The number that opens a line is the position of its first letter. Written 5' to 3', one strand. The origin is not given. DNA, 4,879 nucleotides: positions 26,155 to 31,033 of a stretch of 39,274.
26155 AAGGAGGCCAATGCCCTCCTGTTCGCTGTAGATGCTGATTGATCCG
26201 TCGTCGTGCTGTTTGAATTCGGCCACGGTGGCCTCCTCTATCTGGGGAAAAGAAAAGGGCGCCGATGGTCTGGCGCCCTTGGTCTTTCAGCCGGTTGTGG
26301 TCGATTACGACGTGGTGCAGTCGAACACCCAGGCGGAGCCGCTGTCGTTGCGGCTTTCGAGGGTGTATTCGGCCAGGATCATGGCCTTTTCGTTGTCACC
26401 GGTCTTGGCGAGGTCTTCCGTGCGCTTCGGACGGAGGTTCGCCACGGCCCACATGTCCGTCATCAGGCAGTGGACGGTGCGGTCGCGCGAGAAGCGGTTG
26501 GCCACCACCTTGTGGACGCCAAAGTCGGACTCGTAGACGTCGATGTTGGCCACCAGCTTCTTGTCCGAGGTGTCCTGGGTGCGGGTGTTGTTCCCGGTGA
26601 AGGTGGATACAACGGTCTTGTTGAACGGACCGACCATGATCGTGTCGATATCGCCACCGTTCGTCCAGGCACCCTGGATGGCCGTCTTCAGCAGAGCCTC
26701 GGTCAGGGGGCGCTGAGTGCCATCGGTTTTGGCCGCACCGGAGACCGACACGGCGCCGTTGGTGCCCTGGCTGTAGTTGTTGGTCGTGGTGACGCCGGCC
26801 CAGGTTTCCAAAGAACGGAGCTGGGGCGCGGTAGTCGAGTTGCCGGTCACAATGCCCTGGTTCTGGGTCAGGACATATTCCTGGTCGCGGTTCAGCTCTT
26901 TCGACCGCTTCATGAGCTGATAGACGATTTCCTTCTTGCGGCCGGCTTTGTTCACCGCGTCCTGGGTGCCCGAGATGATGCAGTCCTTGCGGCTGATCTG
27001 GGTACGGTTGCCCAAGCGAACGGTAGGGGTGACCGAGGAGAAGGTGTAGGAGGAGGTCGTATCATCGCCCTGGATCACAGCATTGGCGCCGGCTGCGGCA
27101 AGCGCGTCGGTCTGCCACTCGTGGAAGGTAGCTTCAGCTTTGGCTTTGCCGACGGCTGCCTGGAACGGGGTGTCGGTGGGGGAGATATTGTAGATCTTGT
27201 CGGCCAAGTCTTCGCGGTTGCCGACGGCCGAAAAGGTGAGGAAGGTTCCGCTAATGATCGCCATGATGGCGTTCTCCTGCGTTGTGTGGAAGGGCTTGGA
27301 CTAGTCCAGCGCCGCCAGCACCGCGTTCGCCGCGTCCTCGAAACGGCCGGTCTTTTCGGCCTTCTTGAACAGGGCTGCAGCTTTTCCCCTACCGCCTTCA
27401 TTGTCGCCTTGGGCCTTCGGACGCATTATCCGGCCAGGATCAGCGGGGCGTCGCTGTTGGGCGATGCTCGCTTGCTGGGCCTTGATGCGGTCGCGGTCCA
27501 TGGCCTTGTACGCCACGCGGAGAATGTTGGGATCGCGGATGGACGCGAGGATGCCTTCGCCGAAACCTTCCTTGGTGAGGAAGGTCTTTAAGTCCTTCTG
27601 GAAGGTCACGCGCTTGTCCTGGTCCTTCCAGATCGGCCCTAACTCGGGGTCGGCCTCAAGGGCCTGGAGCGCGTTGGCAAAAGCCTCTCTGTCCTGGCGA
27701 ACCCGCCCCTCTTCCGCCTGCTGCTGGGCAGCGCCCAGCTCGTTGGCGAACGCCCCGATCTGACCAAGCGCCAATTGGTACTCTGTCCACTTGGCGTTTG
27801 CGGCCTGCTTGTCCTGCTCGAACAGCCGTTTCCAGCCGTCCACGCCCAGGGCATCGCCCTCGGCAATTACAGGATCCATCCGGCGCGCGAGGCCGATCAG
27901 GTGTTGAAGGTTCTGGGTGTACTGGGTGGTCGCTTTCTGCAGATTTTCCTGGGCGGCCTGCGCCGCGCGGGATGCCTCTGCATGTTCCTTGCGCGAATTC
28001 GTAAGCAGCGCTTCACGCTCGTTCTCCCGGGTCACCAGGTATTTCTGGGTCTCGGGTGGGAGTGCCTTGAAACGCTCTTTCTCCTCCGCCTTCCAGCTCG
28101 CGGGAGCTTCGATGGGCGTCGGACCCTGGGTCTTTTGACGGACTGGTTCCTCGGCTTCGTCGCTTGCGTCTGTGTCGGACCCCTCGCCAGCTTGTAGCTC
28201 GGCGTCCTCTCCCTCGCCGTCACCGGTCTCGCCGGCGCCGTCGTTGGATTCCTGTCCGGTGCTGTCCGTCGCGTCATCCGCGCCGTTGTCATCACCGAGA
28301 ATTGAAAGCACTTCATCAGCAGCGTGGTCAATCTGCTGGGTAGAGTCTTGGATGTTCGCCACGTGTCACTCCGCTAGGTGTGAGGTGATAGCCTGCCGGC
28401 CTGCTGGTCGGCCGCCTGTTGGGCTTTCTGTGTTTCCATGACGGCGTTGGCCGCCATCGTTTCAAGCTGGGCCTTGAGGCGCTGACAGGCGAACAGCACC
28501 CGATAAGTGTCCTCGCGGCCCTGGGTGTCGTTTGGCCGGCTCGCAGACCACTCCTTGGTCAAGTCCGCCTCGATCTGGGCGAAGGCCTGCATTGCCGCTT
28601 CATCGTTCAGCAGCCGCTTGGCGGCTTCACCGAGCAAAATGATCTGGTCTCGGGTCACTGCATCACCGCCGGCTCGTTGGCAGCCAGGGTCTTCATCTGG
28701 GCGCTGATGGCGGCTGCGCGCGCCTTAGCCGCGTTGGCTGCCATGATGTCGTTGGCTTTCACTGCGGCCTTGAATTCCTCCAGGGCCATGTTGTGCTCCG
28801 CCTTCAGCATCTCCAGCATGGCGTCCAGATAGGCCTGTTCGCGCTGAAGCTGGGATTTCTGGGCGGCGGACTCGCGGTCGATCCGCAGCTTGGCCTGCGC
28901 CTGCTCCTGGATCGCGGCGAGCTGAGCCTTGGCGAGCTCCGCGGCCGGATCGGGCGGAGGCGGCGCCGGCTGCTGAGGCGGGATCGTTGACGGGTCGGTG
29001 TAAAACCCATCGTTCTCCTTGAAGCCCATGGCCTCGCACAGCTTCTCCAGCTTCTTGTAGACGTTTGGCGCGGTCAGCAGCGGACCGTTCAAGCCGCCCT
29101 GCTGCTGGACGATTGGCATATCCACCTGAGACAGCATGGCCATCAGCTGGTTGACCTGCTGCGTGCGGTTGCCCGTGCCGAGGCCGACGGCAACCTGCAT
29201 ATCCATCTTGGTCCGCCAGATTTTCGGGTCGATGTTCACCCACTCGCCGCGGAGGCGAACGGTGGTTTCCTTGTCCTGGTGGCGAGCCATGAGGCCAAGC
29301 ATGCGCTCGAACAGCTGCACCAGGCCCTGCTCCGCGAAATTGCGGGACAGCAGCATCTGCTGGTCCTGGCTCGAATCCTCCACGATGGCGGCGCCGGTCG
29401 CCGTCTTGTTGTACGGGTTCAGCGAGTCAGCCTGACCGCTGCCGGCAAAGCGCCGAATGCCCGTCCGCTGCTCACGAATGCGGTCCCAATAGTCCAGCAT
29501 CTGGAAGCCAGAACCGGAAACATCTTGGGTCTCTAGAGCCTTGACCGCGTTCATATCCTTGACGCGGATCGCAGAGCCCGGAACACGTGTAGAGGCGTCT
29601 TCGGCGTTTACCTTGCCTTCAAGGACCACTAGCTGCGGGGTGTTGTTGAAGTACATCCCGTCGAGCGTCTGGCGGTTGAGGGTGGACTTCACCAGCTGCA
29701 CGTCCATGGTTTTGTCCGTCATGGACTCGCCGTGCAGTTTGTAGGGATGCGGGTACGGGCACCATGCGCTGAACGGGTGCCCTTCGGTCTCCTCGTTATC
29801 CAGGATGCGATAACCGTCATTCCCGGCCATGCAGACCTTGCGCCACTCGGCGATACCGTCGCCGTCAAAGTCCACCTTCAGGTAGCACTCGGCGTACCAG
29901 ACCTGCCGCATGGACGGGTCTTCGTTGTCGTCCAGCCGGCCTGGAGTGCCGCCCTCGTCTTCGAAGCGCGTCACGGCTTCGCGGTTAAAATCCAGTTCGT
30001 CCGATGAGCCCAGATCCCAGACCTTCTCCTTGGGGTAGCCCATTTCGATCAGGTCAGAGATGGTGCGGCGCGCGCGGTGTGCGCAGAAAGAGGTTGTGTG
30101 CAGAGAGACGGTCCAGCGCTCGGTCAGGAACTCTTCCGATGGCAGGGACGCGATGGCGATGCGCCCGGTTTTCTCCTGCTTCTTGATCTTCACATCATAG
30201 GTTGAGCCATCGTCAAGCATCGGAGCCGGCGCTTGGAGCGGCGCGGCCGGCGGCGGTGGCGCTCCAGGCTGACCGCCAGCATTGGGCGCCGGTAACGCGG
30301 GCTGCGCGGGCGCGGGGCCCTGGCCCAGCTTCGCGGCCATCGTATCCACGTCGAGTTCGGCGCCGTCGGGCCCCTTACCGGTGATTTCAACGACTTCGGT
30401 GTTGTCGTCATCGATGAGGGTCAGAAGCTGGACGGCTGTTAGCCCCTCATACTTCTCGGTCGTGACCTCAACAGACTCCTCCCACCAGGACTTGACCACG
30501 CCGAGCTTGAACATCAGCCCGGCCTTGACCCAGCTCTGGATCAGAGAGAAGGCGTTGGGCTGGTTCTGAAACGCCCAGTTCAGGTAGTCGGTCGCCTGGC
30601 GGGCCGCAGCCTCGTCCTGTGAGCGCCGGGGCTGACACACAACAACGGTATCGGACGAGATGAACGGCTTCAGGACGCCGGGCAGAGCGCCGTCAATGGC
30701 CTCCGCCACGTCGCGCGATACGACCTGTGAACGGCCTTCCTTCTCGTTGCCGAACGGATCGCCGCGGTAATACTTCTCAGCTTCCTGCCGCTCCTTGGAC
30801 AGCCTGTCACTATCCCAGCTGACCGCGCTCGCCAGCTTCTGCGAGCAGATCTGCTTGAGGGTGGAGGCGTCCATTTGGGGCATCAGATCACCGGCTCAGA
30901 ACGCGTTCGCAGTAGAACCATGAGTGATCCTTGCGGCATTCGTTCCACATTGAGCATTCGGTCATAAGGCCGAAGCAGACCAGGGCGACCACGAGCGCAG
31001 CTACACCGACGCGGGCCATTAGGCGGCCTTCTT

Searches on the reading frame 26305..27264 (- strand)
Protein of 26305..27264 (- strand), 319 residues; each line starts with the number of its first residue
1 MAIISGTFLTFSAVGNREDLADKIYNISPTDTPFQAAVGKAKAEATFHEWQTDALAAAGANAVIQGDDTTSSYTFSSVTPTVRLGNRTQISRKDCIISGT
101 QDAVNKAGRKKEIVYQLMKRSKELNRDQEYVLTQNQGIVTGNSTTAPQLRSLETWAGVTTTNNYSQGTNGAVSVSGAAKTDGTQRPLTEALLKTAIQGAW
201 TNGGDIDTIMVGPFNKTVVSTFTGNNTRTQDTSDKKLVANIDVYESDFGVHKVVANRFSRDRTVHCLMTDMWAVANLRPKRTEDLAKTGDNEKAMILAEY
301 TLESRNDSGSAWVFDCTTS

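Call 13: search_protein_families(library=pfam, proteins=[window:26305-27264:-], max_evalue=0.01)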
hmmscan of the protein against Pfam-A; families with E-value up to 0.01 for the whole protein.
window:26305-27264:- (319 aa): 1 family
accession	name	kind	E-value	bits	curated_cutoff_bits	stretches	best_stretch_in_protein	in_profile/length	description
PF17236.8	SU10_MCP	-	7.3e-88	295.3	24.1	1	9-315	7-290/292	SU10 major capsid protein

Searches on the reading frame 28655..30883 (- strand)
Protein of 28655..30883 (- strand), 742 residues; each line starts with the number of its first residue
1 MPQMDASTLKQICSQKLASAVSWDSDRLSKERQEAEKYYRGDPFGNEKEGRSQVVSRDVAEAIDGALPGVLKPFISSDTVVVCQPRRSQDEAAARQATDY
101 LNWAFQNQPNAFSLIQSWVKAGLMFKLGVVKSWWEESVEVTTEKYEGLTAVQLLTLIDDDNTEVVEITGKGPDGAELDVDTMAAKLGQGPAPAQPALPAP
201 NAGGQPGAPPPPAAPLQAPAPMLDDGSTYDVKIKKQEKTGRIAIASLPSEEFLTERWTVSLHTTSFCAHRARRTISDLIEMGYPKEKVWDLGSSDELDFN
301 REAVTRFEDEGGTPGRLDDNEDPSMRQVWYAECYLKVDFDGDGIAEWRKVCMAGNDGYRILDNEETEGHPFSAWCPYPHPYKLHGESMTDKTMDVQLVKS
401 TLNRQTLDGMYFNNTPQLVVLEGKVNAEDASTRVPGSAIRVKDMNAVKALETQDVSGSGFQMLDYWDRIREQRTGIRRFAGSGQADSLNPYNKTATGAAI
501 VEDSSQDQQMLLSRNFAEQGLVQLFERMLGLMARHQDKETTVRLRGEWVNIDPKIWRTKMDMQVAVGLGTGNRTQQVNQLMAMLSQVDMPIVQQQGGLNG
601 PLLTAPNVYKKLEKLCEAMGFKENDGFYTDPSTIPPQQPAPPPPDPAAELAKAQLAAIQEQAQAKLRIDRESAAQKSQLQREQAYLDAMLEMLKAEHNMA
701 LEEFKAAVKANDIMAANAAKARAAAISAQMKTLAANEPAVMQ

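Call 11: search_protein_families(library=pfam, proteins=[window:28655-30883:-], max_evalue=0.01)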
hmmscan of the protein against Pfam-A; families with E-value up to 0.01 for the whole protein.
window:28655-30883:- (742 aa): 3 families
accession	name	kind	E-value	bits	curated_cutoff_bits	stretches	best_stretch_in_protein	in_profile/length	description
PF23899.1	SU10_portal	-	5.1e-193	643.2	30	1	10-662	2-592/593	Phage SU10 portal protein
PF16510.12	P22_portal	-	0.00028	20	26.1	1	551-664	477-593/594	Phage P22-like portal protein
PF05308.16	Mito_fiss_reg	-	0.009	16.7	26.3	0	633-699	167-241/244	Mitochondrial fission regulator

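Call 48: search_dna_similar(query=window:28655-30880:-, collection=phages, mode=protein, max_rows=25, max_evalue=1e-20)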
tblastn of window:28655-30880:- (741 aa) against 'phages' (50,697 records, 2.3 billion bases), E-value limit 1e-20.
Records with a match: 290; places in all: 292; records where one place covers at least 80% of the query: 73.
Best place of each record, by identity: <60% 290.
By first word of the organism name: Pseudomonas 105; Escherichia 94; Vibrio 19; Aeromonas 11; Proteus 8; Sulfitobacter 7; Salmonella 7; Caudoviricetes 6; Rhizobium 5; Cronobacter 5; and 16 more.
By host as written in the record: Escherichia coli 52; Pseudomonas aeruginosa 39; - 25; Pseudomonas aeruginosa PAO1 16; Aeromonas hydrophila 9; Pseudomonas sp. 7; Vibrio parahaemolyticus 7; Sulfitobacter sp. CB2047 6; and 85 more.
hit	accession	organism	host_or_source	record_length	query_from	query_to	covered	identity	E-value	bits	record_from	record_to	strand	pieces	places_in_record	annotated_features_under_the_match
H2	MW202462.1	Caudoviricetes sp.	Manatee Spring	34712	8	627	84%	36.7%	2e-108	369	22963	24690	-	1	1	head to tail connecting protein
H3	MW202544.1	Bacteriophage sp.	Manatee Spring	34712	8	627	84%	36.7%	2e-108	369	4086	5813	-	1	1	head to tail connecting protein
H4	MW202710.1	Caudoviricetes sp.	Manatee Spring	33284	2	627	76%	39.4%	8e-80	397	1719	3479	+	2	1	head to tail connecting protein | sip4 zipper protein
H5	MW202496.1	Caudoviricetes sp.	Manatee Spring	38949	2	630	85%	34.5%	2e-101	348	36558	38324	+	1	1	head to tail connecting protein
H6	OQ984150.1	Phage C72C1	-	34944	2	630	85%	33.5%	2e-101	348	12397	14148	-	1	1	portal protein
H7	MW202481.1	Caudoviricetes sp.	Manatee Spring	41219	3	626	75%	37.5%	1e-74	389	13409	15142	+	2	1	head to tail connecting protein | large subunit terminase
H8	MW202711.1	Caudoviricetes sp.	Manatee Spring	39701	19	629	82%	33.9%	4e-101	348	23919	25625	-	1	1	head to tail connecting protein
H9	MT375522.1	Methylophilales phage Venkman EXVC282S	Methylophilales bacterium H5P1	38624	4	631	75%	36.8%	2e-74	374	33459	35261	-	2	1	portal protein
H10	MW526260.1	Pseudomonas phage PhL_UNISO_PA-DSM_ph0041x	Pseudomonas aeruginosa DSM 19880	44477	1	632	85%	32.5%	4e-83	295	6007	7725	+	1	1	putative portal protein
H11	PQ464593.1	Pseudomonas phage Rembedalsseter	Pseudomonas trivialis B08_4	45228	1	632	85%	32.2%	7e-87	306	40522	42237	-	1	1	portal protein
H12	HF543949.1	Pseudomonas phage vB_PaeP_p2-10_Or1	Pseudomonas aeruginosa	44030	1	632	85%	32.2%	1e-82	293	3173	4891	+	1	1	putative portal protein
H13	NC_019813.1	Pseudomonas phage vB_PaeP_p2-10_Or1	Pseudomonas aeruginosa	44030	1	632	85%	32.2%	1e-82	293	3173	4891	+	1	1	portal protein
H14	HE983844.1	Pseudomonas phage vB_PaeP_C1-14_Or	Pseudomonas aeruginosa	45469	1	632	85%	32.2%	1e-82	293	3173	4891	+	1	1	putative portal protein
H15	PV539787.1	Pseudomonas phage phPSJM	Pseudomonas aeruginosa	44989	1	632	85%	32.2%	2e-82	293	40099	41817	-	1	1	portal protein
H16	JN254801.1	Pseudomonas phage MR299-2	Pseudomonas aeruginosa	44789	1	632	85%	32.1%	7e-83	294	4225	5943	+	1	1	putative portal protein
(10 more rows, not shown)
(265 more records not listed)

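Call 59: find_encoding_contigs(protein=window:28655-30883:-, flank=10000, max_places=1)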
Protein window:28655-30883:- (742 aa): 1 contig read that carries it; 1 place shown.
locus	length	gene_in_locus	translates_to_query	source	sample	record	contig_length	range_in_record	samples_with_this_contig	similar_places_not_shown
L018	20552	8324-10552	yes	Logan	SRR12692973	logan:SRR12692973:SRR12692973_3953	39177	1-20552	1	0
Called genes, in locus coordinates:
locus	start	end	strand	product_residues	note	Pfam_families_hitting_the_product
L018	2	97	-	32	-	?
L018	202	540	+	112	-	-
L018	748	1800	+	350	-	PF23639:DUF7146, PF13362:Toprim_3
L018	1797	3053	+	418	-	PF13481:AAA_25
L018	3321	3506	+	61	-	-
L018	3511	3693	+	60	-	-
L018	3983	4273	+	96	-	-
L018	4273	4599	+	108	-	-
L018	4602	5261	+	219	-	-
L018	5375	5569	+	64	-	-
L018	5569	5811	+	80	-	-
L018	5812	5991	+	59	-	-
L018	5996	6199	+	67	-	-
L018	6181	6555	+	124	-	PF03592:Terminase_2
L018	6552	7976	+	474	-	-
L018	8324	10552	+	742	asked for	PF23899:SU10_portal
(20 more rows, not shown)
